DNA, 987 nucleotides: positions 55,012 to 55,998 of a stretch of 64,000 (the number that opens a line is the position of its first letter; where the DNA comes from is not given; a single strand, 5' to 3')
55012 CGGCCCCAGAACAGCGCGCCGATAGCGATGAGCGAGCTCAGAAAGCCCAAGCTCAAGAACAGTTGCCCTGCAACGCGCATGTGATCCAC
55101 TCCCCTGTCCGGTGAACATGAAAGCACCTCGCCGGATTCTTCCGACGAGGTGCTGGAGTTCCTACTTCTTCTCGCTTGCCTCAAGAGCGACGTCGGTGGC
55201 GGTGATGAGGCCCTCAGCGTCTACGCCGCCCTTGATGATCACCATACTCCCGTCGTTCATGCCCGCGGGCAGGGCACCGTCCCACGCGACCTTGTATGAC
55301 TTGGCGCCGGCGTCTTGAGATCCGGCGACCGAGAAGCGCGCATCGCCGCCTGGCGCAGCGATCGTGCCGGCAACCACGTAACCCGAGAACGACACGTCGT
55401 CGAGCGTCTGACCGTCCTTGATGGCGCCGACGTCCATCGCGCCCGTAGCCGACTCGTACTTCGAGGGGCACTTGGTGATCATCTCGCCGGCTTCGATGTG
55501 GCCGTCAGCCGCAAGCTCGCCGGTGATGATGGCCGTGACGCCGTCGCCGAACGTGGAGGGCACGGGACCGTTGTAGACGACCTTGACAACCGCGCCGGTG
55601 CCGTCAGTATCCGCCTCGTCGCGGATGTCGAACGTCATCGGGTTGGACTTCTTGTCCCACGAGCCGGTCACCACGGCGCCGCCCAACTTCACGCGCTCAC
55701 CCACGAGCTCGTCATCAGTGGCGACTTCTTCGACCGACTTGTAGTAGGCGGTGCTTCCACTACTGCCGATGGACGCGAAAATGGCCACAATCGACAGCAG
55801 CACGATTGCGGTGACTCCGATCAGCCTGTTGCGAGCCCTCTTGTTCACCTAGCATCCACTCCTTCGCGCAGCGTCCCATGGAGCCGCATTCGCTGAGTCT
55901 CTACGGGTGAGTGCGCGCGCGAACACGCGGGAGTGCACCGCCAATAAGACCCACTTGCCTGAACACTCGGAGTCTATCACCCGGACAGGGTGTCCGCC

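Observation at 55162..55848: CcmE with Cys-type heme-binding motif (CxxxY) and an internally duplicated, motif-less second OB-fold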

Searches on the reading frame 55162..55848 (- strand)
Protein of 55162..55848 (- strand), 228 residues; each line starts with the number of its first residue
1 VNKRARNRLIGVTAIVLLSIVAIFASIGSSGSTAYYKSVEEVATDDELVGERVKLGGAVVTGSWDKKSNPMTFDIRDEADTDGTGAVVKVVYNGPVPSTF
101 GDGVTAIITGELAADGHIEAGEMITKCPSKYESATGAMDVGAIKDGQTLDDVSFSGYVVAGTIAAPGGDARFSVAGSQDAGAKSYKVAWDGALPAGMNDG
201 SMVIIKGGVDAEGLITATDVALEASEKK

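Call 3: search_protein_families(library=pfam, proteins=[window:55162-55848:-], max_evalue=1)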
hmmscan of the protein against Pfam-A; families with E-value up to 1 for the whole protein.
window:55162-55848:- (228 aa): 1 family
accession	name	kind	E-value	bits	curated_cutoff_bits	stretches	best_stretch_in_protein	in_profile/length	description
PF03100.22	CcmE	-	2e-28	99.1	24.6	2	34-133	2-98/99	CcmE domain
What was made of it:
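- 55162..55848 (-): ccmE coding sequence (228 aa plus stop), two-domain Cys-type haem chaperone. Pfam CcmE 99 bits in 2 stretches (call 3).
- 55471..55749 (-): CcmE OB domain 1 (residues 34-126), with the conserved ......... loop. Pfam stretch 34-133 (call 3).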

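Call 4: search_protein_families(library=ncbifam, proteins=[window:55162-55848:-], max_evalue=1)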
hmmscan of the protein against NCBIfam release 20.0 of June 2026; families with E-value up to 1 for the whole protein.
window:55162-55848:- (228 aa): 8 families
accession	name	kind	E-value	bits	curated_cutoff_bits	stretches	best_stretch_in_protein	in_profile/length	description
NF009727.0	PRK13254.1-1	equivalog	4.9e-18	65.2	126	2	1-135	1-131/144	cytochrome c maturation protein CcmE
NF009731.0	PRK13254.1-5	equivalog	2.2e-17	63.1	152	2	3-131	4-126/155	cytochrome c maturation protein CcmE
NF009729.0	PRK13254.1-3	equivalog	4.5e-17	62.1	171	2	1-131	1-128/155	cytochrome c maturation protein CcmE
NF009638.0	PRK13165.1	equivalog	2.3e-14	53.2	186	2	1-132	1-135/161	cytochrome c maturation protein CcmE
NF009730.0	PRK13254.1-4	equivalog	1.9e-12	47.4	310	2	3-131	26-147/165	cytochrome c maturation protein CcmE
NF009635.0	PRK13150.1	equivalog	9.1e-12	45.1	264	2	13-133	23-136/159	cytochrome c maturation protein CcmE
NF009728.0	PRK13254.1-2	equivalog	1.6e-08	34.6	221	1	1-133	1-129/153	cytochrome c maturation protein CcmE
NF011562.0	PRK14986.1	equivalog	0.14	10.1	1546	1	169-217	645-693/815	glycogen phosphorylase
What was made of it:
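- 55765..55824 (-): N-terminal membrane anchor (about residues 9-28), preceded by KRARNR. Inferred topology: N-terminus in, both domains outside. Aligns with the E. coli CcmE anchor region in NCBIfam CcmE models from residue 1 (call 4).
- On NCBIfam CcmE equivalogs (PRK13254, PRK13165, PRK13150): Best score 65 bits against a cut-off of 126 (call 4).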

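Call 5: find_homologous_proteins(query=window:55162-55848:-, max_evalue=0.001)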
Query window:55162-55848:- (228 aa): 759 proteins with E <= 0.001 among 2326 candidates; the best 120 are listed.
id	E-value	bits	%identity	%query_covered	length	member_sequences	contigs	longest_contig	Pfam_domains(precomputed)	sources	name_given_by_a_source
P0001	1.4e-138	478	100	100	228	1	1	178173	PF03100.23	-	-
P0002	5.7e-105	368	76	100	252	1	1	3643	PF03100.23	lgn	-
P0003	2.0e-102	359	77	100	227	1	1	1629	PF03100.23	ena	-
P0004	6.6e-100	351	75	100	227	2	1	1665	PF03100.23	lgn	-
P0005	2.8e-98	346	71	100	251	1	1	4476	PF03100.23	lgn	-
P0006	2.2e-94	333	70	100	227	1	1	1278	PF03100.23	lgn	-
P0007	1.1e-93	331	71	100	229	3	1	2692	PF03100.23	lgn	-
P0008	5.5e-93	329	70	100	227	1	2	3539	PF03100.23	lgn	-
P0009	6.9e-92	325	67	100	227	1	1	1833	PF03100.23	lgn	-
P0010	9.5e-89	315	69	100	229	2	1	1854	PF03100.23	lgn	-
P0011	1.1e-88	314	67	100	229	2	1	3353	PF03100.23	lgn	-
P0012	2.1e-87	310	67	98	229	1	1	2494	PF03100.23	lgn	-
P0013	1.9e-86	307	66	100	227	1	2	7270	PF03100.23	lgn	-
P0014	2.2e-86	307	68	98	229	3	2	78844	PF03100.23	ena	-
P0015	4.9e-86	306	68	100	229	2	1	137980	PF03100.23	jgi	jgi:cytochrome c-type biogenesis protein CcmE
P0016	1.3e-85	304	65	100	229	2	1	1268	PF03100.23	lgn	-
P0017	4.0e-85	303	66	99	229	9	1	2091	PF03100.23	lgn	-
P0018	1.7e-84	301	66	100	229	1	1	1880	PF03100.23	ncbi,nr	ncbi:MAG: cytochrome c maturation protein CcmE [Actinobacteria bacterium]|nr:MAG: cytochrome c matur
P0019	2.5e-84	300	63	100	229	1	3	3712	PF03100.23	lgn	-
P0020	2.7e-84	300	65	100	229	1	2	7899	PF03100.23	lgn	-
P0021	7.4e-84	299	67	100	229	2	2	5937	PF03100.23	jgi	-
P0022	1.4e-83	298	67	100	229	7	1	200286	PF03100.23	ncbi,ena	-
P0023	1.4e-83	298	65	100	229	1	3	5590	PF03100.23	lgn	-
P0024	4.2e-83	296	63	100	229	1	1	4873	PF03100.23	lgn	-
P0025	1.9e-82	294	64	98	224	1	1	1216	PF03100.23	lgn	-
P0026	3.5e-82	293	65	100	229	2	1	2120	PF03100.23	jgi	-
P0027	5.7e-82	293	65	97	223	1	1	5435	PF03100.23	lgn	-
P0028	5.9e-82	293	65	100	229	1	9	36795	PF03100.23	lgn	-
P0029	1.0e-81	292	65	100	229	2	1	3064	PF03100.23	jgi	jgi:cytochrome c-type biogenesis protein CcmE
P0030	1.4e-81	291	66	100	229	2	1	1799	PF03100.23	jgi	-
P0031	1.4e-81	291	63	97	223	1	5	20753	PF03100.23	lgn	-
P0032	2.7e-81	290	65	100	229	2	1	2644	PF03100.23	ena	-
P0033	2.7e-81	290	64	100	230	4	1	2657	PF03100.23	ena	-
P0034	3.6e-81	290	65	99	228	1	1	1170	PF03100.23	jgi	-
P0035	1.4e-80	288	62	100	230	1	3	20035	PF03100.23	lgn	-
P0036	1.5e-80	288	65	100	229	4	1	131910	PF03100.23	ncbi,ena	-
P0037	1.9e-80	288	63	97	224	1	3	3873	PF03100.23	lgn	-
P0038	2.5e-80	287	64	100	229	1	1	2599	PF03100.23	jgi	-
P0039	3.0e-80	287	64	100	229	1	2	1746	PF03100.23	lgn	-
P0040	1.4e-79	285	64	97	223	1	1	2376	PF03100.23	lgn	-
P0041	2.0e-79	284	63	100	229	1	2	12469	PF03100.23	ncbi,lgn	-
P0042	2.0e-79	284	62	97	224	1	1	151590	PF03100.23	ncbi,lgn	-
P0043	2.5e-79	284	64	100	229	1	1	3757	PF03100.23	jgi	jgi:cytochrome c-type biogenesis protein CcmE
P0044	3.1e-79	284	63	100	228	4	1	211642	PF03100.23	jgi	-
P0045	5.9e-79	283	63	97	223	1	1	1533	PF03100.23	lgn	-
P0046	7.5e-79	282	62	100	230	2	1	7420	PF03100.23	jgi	-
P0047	8.5e-79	282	63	99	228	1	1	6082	PF03100.23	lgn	-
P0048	1.0e-78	282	61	100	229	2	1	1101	PF03100.23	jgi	jgi:cytochrome c-type biogenesis protein CcmE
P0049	1.3e-78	282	62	99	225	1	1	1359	PF03100.23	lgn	-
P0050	3.3e-78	280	61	100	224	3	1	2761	PF03100.23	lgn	-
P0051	3.5e-78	280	60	100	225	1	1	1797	PF03100.23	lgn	-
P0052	8.8e-78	279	63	97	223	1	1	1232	PF03100.23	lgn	-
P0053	1.0e-77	279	63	100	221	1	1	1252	PF03100.23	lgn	-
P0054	1.0e-77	279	60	100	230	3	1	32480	PF03100.23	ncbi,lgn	-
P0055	1.1e-77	279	61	98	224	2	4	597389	PF03100.23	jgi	jgi:cytochrome c-type biogenesis protein CcmE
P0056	2.1e-77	278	63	99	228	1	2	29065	PF03100.23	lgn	-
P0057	4.0e-77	277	61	100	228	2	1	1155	PF03100.23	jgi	jgi:cytochrome c-type biogenesis protein CcmE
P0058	8.0e-77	276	63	100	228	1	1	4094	PF03100.23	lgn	-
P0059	8.5e-77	276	64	95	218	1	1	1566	PF03100.23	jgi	jgi:cytochrome c-type biogenesis protein CcmE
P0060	1.1e-76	275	61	100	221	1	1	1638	PF03100.23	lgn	-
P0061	1.1e-76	275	64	100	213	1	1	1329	PF03100.23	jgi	-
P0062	1.3e-76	275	61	97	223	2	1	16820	PF03100.23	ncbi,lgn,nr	ncbi:MAG TPA: cytochrome c maturation protein CcmE [Coriobacteriia bacterium]|nr:cytochrome c matura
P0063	2.2e-76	274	61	100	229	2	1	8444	PF03100.23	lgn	-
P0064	2.5e-76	274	62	99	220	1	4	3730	PF03100.23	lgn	-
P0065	2.5e-76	274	61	97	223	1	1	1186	PF03100.23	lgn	-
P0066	4.0e-76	273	61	97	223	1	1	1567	PF03100.23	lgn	-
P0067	5.2e-76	273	62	98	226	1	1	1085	PF03100.23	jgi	-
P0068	5.2e-76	273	60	97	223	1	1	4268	PF03100.23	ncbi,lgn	-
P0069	6.4e-76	273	60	100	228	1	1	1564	PF03100.23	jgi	jgi:cytochrome c-type biogenesis protein CcmE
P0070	6.9e-76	273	62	98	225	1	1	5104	PF03100.23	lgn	-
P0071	1.3e-75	272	62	98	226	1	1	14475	PF03100.23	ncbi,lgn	-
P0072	2.6e-75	271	61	97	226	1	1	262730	PF03100.23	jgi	-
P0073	3.0e-75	271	58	100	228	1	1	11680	PF03100.23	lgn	-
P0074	2.3e-74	268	61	97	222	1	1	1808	PF03100.23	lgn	-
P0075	2.8e-74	267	60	100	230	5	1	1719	PF03100.23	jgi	jgi:cytochrome c-type biogenesis protein CcmE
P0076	5.4e-74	267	64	95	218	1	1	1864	PF03100.23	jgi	jgi:cytochrome c-type biogenesis protein CcmE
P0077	8.9e-74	266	59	97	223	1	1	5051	PF03100.23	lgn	-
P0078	1.7e-73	265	62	97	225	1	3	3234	PF03100.23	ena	-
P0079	3.0e-73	264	62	97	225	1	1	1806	PF03100.23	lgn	-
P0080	3.5e-73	264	60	99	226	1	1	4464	PF03100.23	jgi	jgi:cytochrome c-type biogenesis protein CcmE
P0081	6.9e-73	263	60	97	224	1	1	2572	PF03100.23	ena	-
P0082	1.1e-72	262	61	98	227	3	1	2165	PF03100.23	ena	-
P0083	1.2e-72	262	62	98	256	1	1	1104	PF03100.23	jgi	jgi:cytochrome c-type biogenesis protein CcmE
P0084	4.3e-72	260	58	100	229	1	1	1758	PF03100.23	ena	-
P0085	4.8e-72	260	56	100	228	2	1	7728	PF03100.23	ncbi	-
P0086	5.1e-72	260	56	100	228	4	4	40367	PF03100.23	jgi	jgi:cytochrome c-type biogenesis protein CcmE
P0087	6.1e-72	260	60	97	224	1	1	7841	PF03100.23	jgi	jgi:cytochrome c-type biogenesis protein CcmE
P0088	6.3e-72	260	58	100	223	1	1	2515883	PF03100.23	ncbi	-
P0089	7.6e-72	259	58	100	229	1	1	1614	PF03100.23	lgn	-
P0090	9.0e-72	259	59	98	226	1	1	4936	PF03100.23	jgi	jgi:cytochrome c-type biogenesis protein CcmE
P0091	1.3e-71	259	59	98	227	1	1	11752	PF03100.23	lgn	-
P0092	1.8e-71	258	59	97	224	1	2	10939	PF03100.23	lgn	-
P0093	1.8e-71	258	60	97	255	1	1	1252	PF03100.23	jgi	-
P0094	2.7e-71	258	58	100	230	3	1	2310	PF03100.23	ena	-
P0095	4.5e-71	257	59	99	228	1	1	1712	PF03100.23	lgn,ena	-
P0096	5.1e-71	257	56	100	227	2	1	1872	PF03100.23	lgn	-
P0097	6.2e-71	257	57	100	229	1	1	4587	PF03100.23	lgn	-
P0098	7.4e-71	256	60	97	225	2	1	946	PF03100.23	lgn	-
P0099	1.6e-70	255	56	100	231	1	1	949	PF03100.23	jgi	jgi:cytochrome c-type biogenesis protein CcmE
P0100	1.9e-70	255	58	100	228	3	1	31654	PF03100.23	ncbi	-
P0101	2.1e-70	255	57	100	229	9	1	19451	PF03100.23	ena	-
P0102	3.9e-70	254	58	100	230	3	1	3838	PF03100.23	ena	-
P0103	4.9e-70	254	59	97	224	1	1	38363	PF03100.23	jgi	jgi:cytochrome c-type biogenesis protein CcmE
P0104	7.6e-70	253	57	99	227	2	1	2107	PF03100.23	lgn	-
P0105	1.5e-69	252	55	98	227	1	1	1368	PF03100.23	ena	-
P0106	3.1e-69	251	60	92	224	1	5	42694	PF03100.23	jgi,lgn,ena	-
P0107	4.8e-69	250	56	100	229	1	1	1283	PF03100.23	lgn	-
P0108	7.0e-69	250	56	97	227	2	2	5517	PF03100.23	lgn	-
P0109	8.8e-69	249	59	100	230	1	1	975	PF03100.23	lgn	-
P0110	9.3e-69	249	58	100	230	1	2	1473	PF03100.23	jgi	jgi:cytochrome c-type biogenesis protein CcmE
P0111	1.6e-68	249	57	98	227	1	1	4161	PF03100.23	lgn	-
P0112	1.8e-68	248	56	100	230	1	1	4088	PF03100.23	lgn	-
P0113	1.8e-68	248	55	99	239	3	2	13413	PF03100.23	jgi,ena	-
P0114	1.8e-68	248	57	100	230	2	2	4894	PF03100.23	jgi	jgi:cytochrome c-type biogenesis protein CcmE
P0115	1.8e-68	248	56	100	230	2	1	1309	PF03100.23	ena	-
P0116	2.5e-68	248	58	100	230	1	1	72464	PF03100.23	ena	-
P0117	2.5e-68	248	57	100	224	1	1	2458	PF03100.23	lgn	-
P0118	2.8e-68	248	55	100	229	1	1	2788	PF03100.23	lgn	-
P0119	3.1e-68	248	56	100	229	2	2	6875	PF03100.23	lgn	-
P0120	3.2e-68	248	54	100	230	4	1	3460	PF03100.23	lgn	-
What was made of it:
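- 55162..55848 (-): 100% match to database protein P0001 (call 5).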

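Call 8: search_solved_structures(query=window:55162-55848:-, max_evalue=1, show_alignments=3)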
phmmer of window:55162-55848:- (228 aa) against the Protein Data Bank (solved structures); distinct sequences matched with E-value up to 1: 5.
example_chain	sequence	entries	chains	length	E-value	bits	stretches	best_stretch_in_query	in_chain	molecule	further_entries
8ce8_E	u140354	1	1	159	6.2e-07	32.6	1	46-132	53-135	Cytochrome c-type biogenesis protein CcmE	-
1sr3_A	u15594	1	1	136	1.3e-06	31.5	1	48-132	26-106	APO-CCME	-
2kct_A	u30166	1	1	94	6.1e-06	29.3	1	79-131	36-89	Cytochrome c-type biogenesis protein CcmE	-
1j6q_A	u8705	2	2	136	3.3e-05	26.9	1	49-133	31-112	cytochrome c maturation protein E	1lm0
8vh1_C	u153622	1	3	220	0.4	13.6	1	26-104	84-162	CH235.I60 Fab Heavy Chain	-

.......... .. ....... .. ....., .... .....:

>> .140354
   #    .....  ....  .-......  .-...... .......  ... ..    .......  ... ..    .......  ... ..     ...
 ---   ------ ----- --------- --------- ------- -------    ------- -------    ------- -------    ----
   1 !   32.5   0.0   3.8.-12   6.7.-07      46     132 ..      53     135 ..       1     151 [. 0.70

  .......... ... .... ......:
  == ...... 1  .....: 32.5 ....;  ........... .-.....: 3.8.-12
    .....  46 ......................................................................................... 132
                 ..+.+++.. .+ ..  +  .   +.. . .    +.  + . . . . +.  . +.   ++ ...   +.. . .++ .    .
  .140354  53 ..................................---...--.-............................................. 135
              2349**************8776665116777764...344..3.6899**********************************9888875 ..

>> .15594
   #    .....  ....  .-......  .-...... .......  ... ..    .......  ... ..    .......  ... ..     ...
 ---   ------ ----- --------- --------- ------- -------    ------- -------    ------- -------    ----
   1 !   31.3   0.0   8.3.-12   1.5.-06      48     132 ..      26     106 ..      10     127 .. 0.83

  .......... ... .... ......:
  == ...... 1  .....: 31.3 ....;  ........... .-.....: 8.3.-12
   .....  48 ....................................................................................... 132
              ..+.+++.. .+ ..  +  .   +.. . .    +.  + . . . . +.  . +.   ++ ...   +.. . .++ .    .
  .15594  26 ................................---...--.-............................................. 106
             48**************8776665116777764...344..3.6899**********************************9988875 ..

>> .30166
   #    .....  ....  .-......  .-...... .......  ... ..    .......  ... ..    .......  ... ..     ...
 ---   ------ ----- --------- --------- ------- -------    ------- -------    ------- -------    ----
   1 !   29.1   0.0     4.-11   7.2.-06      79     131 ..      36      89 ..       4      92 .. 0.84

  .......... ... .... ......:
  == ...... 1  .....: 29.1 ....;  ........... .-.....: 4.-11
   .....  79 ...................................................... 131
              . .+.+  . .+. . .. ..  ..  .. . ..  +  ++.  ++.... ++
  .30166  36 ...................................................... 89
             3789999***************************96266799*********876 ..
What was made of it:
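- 55471..55749 (-): Alignment to 8ce8_E/1sr3 (call 8).
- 55456..55470 (-): Haem-binding motif C127-P-S-K-Y131 (CPSKY). Cys127 is inferred to form the covalent bond to haem; Tyr131 is the inferred axial ligand. Aligned with His130...Tyr134 of E. coli CcmE (call 8).
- On CcmE (Pfam PF03100): C127-PSK-Y131 aligned to His130-Tyr134 (call 8).
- Checked: It also aligns TKCP with the Desulfovibrio vulgaris CcmE' structure 2KCT (call 8).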

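Call 14: find_related_loci(query=A1, collection=genome_contigs, flank=6000)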
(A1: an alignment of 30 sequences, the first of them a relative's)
Query A1 (228 aa) in genome_contigs; peptide patterns used: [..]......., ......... (x = any residue, [..] = any of these).
84 stretches matched a pattern; 69 encode a relative of the query (tblastn E <= 1e-3); 68 distinct loci.
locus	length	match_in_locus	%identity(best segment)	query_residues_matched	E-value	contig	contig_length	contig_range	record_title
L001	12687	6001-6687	70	1-227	4e-99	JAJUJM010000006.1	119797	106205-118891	MAG: Actinomycetota bacterium isolate bin117 k141_879049_length_119797_cov_15.4915, whole genome shotgun sequence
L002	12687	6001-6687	66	1-227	9e-91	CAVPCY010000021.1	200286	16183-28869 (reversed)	MAG: uncultured Actinomycetes bacterium isolate MFD00032.bin.2.33 genome assembly, contig: contig_46123, whole genome sh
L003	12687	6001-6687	64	1-227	2e-89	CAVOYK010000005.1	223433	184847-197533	MAG: uncultured Actinomycetes bacterium isolate MFD09779.bin.2.33 genome assembly, contig: contig_33814, whole genome sh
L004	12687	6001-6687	64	1-227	2e-87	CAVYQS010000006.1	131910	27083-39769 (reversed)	MAG: uncultured Actinomycetes bacterium isolate MFD04716.bin.1.58 genome assembly, contig: contig_24462, whole genome sh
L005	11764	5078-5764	63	1-227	4e-86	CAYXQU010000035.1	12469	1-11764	MAG TPA_asm: uncultured Eubacteriales bacterium isolate binchicken_co269_29 genome assembly, contig: NODE_4953_length_12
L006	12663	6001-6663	61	1-222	7e-84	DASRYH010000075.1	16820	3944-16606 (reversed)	MAG TPA_asm: Coriobacteriia bacterium isolate SMAG_U13147 k141_8053, whole genome shotgun sequence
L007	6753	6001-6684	64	1-227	6e-83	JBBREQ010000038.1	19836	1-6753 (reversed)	MAG: Coriobacteriia bacterium isolate Co_metawrap_2508 Cmw_2508_k141_26209033_length_19836_cov_9.0000, whole genome shot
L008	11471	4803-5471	62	1-223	9e-82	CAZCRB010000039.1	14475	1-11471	MAG TPA_asm: uncultured Eubacteriales bacterium isolate binchicken_co104_79 genome assembly, contig: NODE_3253_length_14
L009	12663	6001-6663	62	1-222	1e-80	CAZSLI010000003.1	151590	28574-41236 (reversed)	MAG TPA_asm: uncultured Eubacteriales bacterium isolate binchicken_co152_201 genome assembly, contig: NODE_95_length_151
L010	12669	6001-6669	58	1-227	2e-78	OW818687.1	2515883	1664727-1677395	metagenome genome assembly, chromosome: 1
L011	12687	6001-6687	61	1-227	4e-77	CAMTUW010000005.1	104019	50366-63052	MAG: uncultured actinobacterium isolate G04_MAG_00003 genome assembly, contig: G04_MAG_00003_000000000024, whole genome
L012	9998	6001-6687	60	1-228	1e-75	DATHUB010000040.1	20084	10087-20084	MAG TPA_asm: Coriobacteriia bacterium isolate SMAG_U16095 k141_463931, whole genome shotgun sequence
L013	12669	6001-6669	60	1-222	5e-74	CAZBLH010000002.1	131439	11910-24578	MAG TPA_asm: uncultured Eubacteriales bacterium isolate SRP268622_co1_142 genome assembly, contig: NODE_147_length_13143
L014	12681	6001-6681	56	1-227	1e-72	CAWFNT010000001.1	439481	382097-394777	MAG: uncultured Actinomycetes bacterium isolate MFD05942.bin.3.284 genome assembly, contig: contig_1974, whole genome sh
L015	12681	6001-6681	57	1-226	1e-71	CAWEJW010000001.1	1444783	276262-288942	MAG: uncultured Actinomycetes bacterium isolate MFD05942.bin.1.345 genome assembly, contig: contig_11314, whole genome s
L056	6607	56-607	45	37-222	1e-47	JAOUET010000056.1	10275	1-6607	MAG: Coriobacteriia bacterium isolate 4_1_July_SF_Bin14 4_1_July_SF_Bin14_scaffold_3189_c1, whole genome shotgun sequenc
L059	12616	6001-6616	51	1-207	5e-46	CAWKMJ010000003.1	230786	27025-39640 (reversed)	MAG: uncultured Actinomycetes bacterium isolate MFD03804.bin.3.153 genome assembly, contig: contig_51314, whole genome s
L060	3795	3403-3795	60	1-134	8e-42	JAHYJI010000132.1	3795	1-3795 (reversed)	MAG: Coriobacteriia bacterium isolate KA18 NODE_8603_length_3863_cov_9.411938, whole genome shotgun sequence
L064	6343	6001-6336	57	1-114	6e-30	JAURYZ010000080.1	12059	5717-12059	MAG: Coriobacteriia bacterium isolate E2_metabat.bin.6 E2_k141_70369, whole genome shotgun sequence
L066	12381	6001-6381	34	5-133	1e-11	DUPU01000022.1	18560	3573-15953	MAG TPA_asm: Clostridia bacterium isolate AS08sgBPME_346 24822_AS08, whole genome shotgun sequence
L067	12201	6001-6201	37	64-133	7e-10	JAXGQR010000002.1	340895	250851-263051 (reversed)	MAG: Dehalobacterium sp. isolate AnMBR.bin330 bin330_2, whole genome shotgun sequence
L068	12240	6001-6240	32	42-133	5e-8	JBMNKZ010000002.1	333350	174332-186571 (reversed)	MAG: Bacillota bacterium isolate SBF912LR0HQ0055 contig_37744, whole genome shotgun sequence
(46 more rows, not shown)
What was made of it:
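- L060, L064 and L056 are cut by contig ends, and L059 matches residues 1-207 (call 14).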

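Call 23: predict_structure(alignment_id=A1)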
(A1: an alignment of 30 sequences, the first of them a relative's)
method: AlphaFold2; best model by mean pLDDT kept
length: 228 residues; sequences in the alignment: 30
mean_pLDDT: 89.5   pTM: 0.54
mean pLDDT of the five models: 89.5, 85.3, 85.0, 84.7, 84.0
residues with pLDDT >= 90: 147; 70-90: 65; 50-70: 16; < 50: 0
segments of 3 or more residues with pLDDT < 50: none
pLDDT, mean of each block of 10 residues (from residue 1): 75 82 63 83 95 95 88 94 93 88 91 96 79 93 97 97 90 94 94 89 97 96 87
secondary structure, 60 per line:
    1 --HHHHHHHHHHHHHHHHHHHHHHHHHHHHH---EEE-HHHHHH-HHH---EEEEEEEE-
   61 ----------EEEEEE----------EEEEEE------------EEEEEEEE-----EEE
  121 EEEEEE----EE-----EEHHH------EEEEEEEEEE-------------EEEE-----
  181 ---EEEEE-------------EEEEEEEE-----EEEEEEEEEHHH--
elements in order: H3-31 E35-37 H39-44 E52-59 E71-76 E87-92 E105-112 E118-126 E149-158 E172-175 E184-188 E202-209 E215-223
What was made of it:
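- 55765..55824 (-): AlphaFold helix 3-31 (call 23).
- On CcmE (Pfam PF03100): AlphaFold helix 3-31 followed by five-stranded barrels (call 23).
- The relative orientation of the two domains could not be examined, because model coordinates and PAE were not available; pTM for the full model is only 0.54 (call 23).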
